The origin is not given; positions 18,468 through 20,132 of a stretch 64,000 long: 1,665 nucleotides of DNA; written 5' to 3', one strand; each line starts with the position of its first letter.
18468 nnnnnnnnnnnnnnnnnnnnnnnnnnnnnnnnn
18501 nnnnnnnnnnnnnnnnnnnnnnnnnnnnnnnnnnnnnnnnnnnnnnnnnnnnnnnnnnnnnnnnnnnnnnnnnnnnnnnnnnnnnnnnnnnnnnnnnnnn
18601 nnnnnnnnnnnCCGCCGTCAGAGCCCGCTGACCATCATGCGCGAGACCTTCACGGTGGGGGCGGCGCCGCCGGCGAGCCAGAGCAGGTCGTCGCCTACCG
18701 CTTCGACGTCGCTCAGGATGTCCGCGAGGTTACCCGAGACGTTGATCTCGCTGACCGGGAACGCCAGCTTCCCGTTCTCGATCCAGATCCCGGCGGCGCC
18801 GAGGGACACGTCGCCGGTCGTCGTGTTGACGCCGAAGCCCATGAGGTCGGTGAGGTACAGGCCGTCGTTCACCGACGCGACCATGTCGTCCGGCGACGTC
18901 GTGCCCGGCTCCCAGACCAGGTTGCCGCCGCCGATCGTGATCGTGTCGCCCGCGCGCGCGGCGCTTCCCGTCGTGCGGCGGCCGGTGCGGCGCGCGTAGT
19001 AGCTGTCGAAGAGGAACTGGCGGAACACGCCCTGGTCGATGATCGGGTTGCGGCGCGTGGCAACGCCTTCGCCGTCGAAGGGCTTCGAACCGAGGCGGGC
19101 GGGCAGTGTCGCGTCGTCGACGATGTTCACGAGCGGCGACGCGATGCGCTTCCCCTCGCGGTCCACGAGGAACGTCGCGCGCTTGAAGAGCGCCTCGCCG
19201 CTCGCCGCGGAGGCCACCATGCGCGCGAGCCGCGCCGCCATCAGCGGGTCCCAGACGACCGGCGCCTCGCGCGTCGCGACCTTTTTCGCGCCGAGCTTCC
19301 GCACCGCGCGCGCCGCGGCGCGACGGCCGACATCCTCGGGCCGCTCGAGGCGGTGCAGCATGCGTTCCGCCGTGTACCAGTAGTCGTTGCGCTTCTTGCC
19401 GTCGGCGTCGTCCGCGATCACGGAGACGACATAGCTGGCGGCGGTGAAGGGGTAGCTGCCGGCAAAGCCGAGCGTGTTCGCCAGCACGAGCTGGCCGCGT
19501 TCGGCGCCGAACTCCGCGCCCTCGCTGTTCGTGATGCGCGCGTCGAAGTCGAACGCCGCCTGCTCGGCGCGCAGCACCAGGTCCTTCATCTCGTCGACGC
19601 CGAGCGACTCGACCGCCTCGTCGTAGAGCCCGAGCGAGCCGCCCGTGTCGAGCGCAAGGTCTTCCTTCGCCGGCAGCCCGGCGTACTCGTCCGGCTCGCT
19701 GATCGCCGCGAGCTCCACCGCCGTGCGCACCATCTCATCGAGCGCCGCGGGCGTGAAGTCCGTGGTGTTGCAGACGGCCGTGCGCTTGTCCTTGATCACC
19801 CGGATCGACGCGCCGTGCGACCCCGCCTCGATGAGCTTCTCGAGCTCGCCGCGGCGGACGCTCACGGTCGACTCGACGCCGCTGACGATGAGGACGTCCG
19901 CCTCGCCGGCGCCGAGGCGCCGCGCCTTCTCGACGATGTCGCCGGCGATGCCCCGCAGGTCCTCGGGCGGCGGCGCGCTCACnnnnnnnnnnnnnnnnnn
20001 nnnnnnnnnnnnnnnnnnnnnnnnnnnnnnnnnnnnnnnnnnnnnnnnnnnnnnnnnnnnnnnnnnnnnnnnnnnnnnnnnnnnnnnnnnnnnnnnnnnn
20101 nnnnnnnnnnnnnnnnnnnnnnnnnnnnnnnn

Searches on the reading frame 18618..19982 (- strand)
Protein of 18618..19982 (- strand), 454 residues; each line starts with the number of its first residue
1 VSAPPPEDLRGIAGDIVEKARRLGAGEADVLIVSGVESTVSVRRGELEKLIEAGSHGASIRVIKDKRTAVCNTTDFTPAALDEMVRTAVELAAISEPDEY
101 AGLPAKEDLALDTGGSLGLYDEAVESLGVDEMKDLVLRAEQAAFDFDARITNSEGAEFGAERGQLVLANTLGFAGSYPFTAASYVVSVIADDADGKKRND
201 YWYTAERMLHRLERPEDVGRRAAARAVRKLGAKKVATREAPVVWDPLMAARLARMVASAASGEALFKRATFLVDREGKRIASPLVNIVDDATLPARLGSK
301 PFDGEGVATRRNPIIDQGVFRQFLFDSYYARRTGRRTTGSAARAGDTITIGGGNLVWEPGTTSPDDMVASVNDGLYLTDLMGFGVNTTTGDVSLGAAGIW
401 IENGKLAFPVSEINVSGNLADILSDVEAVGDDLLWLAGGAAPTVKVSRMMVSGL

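Call 5: search_protein_families(library=pfam, proteins=[window:18618-19982:-], max_evalue=0.01)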
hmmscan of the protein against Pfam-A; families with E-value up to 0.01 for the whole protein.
window:18618-19982:- (454 aa): 3 families
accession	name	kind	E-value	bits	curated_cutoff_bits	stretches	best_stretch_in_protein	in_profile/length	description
PF19289.4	PmbA_TldD_3rd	-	2.4e-68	230.1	22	1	238-453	2-220/220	PmbA/TldA metallopeptidase C-terminal domain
PF19290.4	PmbA_TldD_2nd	-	1.4e-15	58.1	20.9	1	125-230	4-109/109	PmbA/TldA metallopeptidase central domain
PF01523.21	PmbA_TldD_1st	-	1.8e-13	50.9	20.9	1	28-92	1-65/65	PmbA/TldA metallopeptidase domain 1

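Call 15: find_homologous_proteins(query=window:18618-19982:-)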
Query window:18618-19982:- (454 aa): 4023 proteins with E <= 0.001 among 8000 candidates; the best 120 are listed.
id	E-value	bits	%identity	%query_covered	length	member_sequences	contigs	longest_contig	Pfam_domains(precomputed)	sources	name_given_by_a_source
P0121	1.6e-290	981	100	100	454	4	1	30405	PF01523.22,PF19290.5,PF19289.5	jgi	-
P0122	2.3e-229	780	79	99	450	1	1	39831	PF01523.22,PF19290.5,PF19289.5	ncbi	-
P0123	7.5e-228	775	79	99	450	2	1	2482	PF01523.22,PF19290.5,PF19289.5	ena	-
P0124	6.0e-223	759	76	99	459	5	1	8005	PF01523.22,PF19290.5,PF19289.5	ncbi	-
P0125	6.9e-221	752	77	99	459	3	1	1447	PF01523.22,PF19290.5,PF19289.5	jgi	jgi:PmbA protein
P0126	3.7e-219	746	76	99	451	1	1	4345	PF01523.22,PF19290.5,PF19289.5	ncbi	-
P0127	1.4e-218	744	74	99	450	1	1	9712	PF01523.22,PF19290.5,PF19289.5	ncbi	-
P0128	3.4e-218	743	75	99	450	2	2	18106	PF01523.22,PF19290.5,PF19289.5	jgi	-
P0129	4.7e-218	742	76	99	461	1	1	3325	PF01523.22,PF19290.5,PF19289.5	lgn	-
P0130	7.0e-218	742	76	99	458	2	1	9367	PF01523.22,PF19290.5,PF19289.5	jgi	-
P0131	1.8e-217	741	75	99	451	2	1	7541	PF01523.22,PF19290.5,PF19289.5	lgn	-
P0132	3.9e-216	736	75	99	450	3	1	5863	PF01523.22,PF19290.5,PF19289.5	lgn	-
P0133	6.4e-216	735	74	99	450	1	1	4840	PF01523.22,PF19290.5,PF19289.5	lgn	-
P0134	1.1e-215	735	74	100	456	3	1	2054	PF01523.22,PF19290.5,PF19289.5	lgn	-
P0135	2.6e-215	733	73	99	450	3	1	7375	PF01523.22,PF19290.5,PF19289.5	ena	-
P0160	2.6e-210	717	73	99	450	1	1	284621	PF01523.22,PF19290.5,PF19289.5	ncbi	-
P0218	1.1e-203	695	70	99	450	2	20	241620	PF01523.22,PF19290.5,PF19289.5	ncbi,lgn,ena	-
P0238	4.1e-176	604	62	99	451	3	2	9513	PF01523.22,PF19290.5,PF19289.5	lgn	-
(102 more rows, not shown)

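Call 16: find_encoding_contigs(protein=P0238, flank=10000, max_places=2)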
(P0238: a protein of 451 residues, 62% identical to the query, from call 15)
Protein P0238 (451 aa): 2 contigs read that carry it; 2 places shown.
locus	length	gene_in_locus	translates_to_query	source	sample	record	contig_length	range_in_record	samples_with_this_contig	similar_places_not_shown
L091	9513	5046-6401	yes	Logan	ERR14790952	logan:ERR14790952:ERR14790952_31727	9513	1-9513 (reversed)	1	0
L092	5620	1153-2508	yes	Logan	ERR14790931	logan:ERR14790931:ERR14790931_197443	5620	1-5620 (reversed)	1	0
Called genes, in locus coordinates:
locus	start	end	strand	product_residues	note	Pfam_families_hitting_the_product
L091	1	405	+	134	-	?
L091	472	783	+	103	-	PF02625:XdhC_CoxI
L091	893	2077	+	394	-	PF02515:CoA_transf_3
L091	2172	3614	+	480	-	PF01523:PmbA_TldD_1st, PF19290:PmbA_TldD_2nd, PF19289:PmbA_TldD_3rd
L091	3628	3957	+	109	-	PF07110:EthD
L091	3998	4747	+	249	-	-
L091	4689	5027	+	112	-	-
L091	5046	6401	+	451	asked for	PF01523:PmbA_TldD_1st, PF19290:PmbA_TldD_2nd, PF19289:PmbA_TldD_3rd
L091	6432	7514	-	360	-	PF00291:PALP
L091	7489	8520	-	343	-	-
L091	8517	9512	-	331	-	?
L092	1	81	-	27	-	?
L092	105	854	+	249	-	-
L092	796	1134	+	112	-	-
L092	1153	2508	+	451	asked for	PF01523:PmbA_TldD_1st, PF19290:PmbA_TldD_2nd, PF19289:PmbA_TldD_3rd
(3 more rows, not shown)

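Call 17: find_encoding_contigs(protein=P0218, flank=10000, max_places=1)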
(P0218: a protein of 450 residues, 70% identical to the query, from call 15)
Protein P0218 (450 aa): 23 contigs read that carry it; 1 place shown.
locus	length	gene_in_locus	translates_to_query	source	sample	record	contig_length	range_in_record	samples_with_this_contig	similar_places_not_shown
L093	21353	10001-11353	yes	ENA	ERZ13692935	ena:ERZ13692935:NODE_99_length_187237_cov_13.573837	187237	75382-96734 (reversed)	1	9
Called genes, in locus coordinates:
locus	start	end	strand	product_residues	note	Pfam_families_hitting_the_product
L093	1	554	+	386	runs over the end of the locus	PF22691:Thiolase_C_1, PF02803:Thiolase_C (weak)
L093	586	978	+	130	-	PF01243:PNPOx_N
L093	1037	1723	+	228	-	PF02811:PHP, PF13263:PHP_C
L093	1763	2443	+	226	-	PF00753:Lactamase_B, PF19583:ODP (weak)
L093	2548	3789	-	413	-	PF00108:Thiolase_N, PF00109:ketoacyl-synt (weak), PF02803:Thiolase_C, PF22691:Thiolase_C_1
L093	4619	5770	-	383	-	PF00108:Thiolase_N, PF02803:Thiolase_C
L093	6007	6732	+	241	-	PF00300:His_Phos_1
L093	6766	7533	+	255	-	PF13489:Methyltransf_23, PF03141:Methyltransf_29 (weak), PF01209:Ubie_methyltran, PF07021:MetW (weak), PF13847:Methyltransf_31, PF08241:Methyltransf_11, PF08242:Methyltransf_12, PF13649:Methyltransf_25, +1 more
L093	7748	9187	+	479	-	PF01523:PmbA_TldD_1st, PF19290:PmbA_TldD_2nd, PF19289:PmbA_TldD_3rd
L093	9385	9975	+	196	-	PF01569:PAP2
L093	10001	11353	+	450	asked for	PF01523:PmbA_TldD_1st, PF19290:PmbA_TldD_2nd, PF19289:PmbA_TldD_3rd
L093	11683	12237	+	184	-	-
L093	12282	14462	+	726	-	PF07697:7TMR-HDED, PF07698:7TM-7TMR_HD, PF01966:HD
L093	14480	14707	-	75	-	-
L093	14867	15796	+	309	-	PF01180:DHO_dh, PF01207:Dus (faint), PF03060:NMO (weak)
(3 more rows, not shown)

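Call 18: find_encoding_contigs(protein=P0160, flank=10000, max_places=1)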
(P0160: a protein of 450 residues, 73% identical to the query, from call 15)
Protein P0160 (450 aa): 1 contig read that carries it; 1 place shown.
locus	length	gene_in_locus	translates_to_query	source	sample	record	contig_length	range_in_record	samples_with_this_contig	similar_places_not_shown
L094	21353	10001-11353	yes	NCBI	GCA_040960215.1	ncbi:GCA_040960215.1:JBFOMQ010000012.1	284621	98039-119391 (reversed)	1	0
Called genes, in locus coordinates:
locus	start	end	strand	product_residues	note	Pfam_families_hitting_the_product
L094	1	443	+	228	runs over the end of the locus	PF02811:PHP, PF13263:PHP_C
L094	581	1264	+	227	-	PF00753:Lactamase_B, PF19583:ODP (weak)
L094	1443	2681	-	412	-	PF00108:Thiolase_N, PF02801:Ketoacyl-synt_C (faint), PF00109:ketoacyl-synt, PF08545:ACP_syn_III (faint), PF02803:Thiolase_C, PF22691:Thiolase_C_1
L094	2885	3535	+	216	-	PF07638:Sigma70_ECF (weak), PF04542:Sigma70_r2, PF08281:Sigma70_r4_2, PF04545:Sigma70_r4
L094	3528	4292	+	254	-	-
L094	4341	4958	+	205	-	PF00127:Copper-bind (weak)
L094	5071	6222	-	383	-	PF00108:Thiolase_N, PF02803:Thiolase_C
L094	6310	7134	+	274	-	PF00300:His_Phos_1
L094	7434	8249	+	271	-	PF01209:Ubie_methyltran, PF02353:CMAS (weak), PF13489:Methyltransf_23, PF07021:MetW (weak), PF13847:Methyltransf_31, PF08241:Methyltransf_11, PF08242:Methyltransf_12, PF13649:Methyltransf_25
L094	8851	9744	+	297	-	PF19289:PmbA_TldD_3rd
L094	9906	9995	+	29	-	-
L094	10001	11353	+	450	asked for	PF01523:PmbA_TldD_1st, PF19290:PmbA_TldD_2nd, PF19289:PmbA_TldD_3rd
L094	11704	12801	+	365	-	PF01408:GFO_IDH_MocA, PF22725:GFO_IDH_MocA_C3, PF02894:GFO_IDH_MocA_C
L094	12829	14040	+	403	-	PF14100:DUF6807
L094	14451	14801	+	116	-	PF05899:Cupin_3 (weak), PF02311:AraC_binding (weak), PF07883:Cupin_2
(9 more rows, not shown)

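Call 24: search_protein_families(library=ncbifam, proteins=[window:18618-19982:-], max_evalue=0.1)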
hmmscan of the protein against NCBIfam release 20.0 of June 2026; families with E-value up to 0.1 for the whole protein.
window:18618-19982:- (454 aa): 3 families
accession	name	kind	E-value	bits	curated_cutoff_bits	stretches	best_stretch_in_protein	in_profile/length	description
NF008268.0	PRK11040.1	equivalog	5.7e-82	275.8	438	1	25-446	29-438/446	metalloprotease PmbA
NF040952.1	Arch_mtprotase_TldD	equivalog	2.3e-27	95.9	635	1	15-438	2-417/443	zinc metalloprotease TldD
NF008006.0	PRK10735.1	equivalog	6.2e-20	71.1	513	1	56-434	64-446/481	metalloprotease TldD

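Call 49: search_solved_structures(query=window:18621-19982:-, max_evalue=1e-10, show_alignments=0)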
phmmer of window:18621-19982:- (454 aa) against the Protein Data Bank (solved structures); distinct sequences matched with E-value up to 1e-10: 9.
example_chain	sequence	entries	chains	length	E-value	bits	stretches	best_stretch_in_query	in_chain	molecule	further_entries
3tv9_A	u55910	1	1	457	3.2e-71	243.8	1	10-433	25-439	Putative peptide maturation protein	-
5nj5_B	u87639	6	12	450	3.5e-71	243.6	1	10-450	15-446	Metalloprotease PmbA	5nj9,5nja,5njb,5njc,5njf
3qtd_A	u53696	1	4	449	3.5e-63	217.3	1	8-453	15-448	PmbA protein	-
1vpb_A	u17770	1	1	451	3.6e-48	167.8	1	17-437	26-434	putative modulator of DNA gyrase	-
1vl4_A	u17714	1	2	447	1.7e-40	142.5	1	28-453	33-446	pmbA-related protein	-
6j6a_A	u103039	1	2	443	2.1e-23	86.2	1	40-430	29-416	Zinc-dependent protease, TldD/PmbA family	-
5njf_A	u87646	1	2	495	5.9e-18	68.3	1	56-434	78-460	Metalloprotease TldD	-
5njc_A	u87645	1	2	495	1e-17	67.5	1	56-434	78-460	Metalloprotease TldD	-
5nj5_A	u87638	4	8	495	1.7e-17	66.8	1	56-434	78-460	Metalloprotease TldD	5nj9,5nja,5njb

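Call 59: search_protein_families(library=pfam, proteins=[L091:3998-4747:+, L091:4689-5027:+], max_evalue=0.01)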
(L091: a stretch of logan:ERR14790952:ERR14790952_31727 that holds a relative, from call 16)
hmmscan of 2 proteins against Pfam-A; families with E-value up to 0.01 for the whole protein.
L091:3998-4747:+ (249 aa): 0 families

L091:4689-5027:+ (112 aa): 0 families
